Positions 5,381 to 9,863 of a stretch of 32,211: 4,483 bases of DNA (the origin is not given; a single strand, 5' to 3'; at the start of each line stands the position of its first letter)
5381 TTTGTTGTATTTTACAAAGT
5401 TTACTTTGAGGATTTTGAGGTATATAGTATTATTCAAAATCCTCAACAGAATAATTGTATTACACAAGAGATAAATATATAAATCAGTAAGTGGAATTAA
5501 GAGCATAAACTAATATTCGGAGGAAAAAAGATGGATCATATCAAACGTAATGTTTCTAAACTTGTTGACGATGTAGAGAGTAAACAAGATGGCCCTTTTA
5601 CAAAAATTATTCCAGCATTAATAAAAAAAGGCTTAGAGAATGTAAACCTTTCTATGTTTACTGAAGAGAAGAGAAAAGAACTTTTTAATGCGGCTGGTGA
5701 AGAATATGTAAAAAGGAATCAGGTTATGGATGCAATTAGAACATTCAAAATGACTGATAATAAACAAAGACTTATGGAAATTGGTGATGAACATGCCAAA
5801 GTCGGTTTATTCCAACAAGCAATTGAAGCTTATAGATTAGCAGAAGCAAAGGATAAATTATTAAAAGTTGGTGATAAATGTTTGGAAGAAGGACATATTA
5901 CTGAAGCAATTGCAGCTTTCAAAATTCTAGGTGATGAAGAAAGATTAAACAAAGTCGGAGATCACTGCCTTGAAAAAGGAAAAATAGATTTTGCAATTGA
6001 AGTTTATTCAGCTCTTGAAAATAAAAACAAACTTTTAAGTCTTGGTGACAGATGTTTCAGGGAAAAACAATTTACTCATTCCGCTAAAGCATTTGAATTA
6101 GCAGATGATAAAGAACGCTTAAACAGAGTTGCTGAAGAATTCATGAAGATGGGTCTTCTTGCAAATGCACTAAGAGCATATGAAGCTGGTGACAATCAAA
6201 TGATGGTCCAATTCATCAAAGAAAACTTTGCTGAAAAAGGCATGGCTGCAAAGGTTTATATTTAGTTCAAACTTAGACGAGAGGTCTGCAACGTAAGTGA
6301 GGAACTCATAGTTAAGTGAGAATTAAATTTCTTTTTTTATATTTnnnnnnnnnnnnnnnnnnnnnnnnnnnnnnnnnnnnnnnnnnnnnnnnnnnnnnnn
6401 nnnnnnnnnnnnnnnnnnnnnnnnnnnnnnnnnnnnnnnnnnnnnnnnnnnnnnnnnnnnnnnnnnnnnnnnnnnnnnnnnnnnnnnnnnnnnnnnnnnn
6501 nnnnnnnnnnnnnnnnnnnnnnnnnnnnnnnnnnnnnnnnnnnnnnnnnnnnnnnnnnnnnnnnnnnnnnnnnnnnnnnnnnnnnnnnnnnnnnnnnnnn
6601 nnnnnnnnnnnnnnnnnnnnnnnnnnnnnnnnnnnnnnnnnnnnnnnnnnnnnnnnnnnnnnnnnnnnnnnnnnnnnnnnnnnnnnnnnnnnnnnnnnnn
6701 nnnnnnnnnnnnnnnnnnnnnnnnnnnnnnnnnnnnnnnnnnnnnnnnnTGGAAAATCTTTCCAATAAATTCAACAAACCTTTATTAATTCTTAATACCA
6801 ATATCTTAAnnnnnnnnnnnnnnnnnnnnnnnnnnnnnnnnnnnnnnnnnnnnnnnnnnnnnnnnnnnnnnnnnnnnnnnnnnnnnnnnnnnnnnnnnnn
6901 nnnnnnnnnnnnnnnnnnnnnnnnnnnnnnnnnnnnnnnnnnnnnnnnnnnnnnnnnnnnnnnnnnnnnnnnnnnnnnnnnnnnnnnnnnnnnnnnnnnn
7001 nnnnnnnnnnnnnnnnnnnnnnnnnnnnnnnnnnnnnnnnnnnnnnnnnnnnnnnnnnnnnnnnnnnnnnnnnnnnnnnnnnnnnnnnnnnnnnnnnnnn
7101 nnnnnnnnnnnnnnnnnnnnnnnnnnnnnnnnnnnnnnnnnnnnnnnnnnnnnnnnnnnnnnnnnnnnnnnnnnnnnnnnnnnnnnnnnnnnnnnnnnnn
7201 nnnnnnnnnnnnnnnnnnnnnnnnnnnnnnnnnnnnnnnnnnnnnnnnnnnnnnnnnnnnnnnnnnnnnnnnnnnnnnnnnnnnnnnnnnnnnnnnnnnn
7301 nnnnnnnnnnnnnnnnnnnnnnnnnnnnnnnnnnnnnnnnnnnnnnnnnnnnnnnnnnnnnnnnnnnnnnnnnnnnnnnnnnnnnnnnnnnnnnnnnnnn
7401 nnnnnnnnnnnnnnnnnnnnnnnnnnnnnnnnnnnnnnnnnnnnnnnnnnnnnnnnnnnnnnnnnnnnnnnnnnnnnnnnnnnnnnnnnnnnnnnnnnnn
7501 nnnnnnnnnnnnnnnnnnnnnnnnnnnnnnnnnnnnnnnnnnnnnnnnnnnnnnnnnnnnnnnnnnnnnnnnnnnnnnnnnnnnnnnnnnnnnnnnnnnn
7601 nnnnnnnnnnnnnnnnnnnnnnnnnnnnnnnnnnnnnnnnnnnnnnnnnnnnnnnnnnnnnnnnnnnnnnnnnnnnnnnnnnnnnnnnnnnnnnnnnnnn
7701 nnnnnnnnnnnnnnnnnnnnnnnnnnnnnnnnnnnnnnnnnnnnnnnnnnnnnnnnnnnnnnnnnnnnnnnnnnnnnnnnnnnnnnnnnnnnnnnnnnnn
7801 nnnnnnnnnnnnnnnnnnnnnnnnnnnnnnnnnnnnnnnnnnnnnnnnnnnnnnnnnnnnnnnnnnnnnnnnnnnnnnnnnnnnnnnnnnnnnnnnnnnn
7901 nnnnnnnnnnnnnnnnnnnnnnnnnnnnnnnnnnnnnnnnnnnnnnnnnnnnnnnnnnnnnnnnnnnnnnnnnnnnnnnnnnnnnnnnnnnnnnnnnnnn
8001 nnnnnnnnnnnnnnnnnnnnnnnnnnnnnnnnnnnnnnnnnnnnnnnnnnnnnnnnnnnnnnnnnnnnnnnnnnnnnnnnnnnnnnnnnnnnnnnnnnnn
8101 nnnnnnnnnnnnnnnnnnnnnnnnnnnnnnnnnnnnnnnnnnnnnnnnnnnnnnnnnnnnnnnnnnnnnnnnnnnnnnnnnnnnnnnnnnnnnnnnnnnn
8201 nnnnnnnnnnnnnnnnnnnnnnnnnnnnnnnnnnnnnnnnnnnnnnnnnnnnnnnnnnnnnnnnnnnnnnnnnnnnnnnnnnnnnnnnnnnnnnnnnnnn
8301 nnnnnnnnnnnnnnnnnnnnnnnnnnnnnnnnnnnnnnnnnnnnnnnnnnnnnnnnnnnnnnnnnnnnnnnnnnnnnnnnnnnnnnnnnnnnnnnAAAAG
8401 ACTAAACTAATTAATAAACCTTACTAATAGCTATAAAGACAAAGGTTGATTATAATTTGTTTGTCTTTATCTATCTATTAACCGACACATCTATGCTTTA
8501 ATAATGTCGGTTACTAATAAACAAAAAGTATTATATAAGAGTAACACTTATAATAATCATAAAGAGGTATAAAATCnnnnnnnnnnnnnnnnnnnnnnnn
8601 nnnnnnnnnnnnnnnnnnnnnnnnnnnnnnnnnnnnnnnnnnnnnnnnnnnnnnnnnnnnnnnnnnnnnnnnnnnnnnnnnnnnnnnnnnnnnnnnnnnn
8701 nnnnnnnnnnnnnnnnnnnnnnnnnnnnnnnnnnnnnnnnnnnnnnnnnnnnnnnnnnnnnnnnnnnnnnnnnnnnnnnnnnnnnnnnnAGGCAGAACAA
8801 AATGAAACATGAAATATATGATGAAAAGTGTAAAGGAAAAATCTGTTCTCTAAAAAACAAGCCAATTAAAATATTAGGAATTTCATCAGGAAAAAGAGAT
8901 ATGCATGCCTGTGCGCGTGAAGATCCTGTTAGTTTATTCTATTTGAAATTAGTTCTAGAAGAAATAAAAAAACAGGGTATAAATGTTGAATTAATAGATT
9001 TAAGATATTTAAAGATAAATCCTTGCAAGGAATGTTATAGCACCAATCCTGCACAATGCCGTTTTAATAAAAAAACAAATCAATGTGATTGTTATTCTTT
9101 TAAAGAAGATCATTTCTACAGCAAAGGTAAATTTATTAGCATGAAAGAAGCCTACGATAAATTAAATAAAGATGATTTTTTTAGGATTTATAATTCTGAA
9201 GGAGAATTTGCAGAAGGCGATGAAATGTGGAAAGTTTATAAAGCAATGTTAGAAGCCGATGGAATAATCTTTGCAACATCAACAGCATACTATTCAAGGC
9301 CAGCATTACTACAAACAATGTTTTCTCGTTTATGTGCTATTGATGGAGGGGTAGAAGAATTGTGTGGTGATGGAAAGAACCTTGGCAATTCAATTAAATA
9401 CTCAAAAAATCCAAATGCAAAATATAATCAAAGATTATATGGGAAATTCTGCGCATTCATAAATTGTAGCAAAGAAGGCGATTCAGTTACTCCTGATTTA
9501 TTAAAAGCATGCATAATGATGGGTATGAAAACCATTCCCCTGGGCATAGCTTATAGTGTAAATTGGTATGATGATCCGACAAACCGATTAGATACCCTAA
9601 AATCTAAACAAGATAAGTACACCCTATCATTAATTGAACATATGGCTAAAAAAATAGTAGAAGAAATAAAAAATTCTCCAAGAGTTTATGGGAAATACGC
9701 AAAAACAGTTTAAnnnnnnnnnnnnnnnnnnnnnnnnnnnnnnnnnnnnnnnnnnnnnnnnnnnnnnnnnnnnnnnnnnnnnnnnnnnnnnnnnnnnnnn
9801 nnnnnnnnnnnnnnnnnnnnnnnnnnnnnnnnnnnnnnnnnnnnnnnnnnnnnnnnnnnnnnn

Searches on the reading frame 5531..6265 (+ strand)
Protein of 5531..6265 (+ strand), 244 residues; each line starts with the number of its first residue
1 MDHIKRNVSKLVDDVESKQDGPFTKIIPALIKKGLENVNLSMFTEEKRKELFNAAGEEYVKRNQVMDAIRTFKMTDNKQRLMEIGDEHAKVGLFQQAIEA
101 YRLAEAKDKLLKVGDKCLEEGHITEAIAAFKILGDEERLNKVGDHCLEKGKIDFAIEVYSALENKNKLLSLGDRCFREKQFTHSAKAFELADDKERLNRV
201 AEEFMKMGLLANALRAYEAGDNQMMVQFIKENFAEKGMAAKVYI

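Call 59: search_protein_families(library=pfam, proteins=[window:5531-6265:+], max_evalue=0.01)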
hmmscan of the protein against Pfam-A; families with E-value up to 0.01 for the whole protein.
window:5531-6265:+ (244 aa): 5 families
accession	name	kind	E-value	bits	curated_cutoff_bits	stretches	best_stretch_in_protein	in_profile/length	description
PF00637.26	Clathrin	-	8.6e-08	32.5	29.6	2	44-150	37-139/143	Region in Clathrin and VPS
PF07719.23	TPR_2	-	0.00016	22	27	0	81-108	4-31/34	Tetratricopeptide repeat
PF00515.34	TPR_1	-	0.00033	20.8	27.8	0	83-104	6-27/34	Tetratricopeptide repeat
PF13414.12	TPR_11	-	0.00075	19.6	26.8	0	143-161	1-19/42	TPR repeat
PF04097.20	Nic96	-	0.0021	17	34.2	0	139-207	404-472/607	Nup93/Nic96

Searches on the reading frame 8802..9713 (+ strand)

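Call 59: search_protein_families(library=pfam, proteins=[window:8802-9713:+], max_evalue=0.01)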
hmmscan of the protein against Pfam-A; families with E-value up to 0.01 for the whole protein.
window:8802-9713:+ (303 aa): 1 family
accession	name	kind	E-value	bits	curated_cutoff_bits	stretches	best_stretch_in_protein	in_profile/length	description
PF03358.20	FMN_red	-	5.7e-11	42.7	24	1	129-249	46-144/152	NADPH-dependent FMN reductase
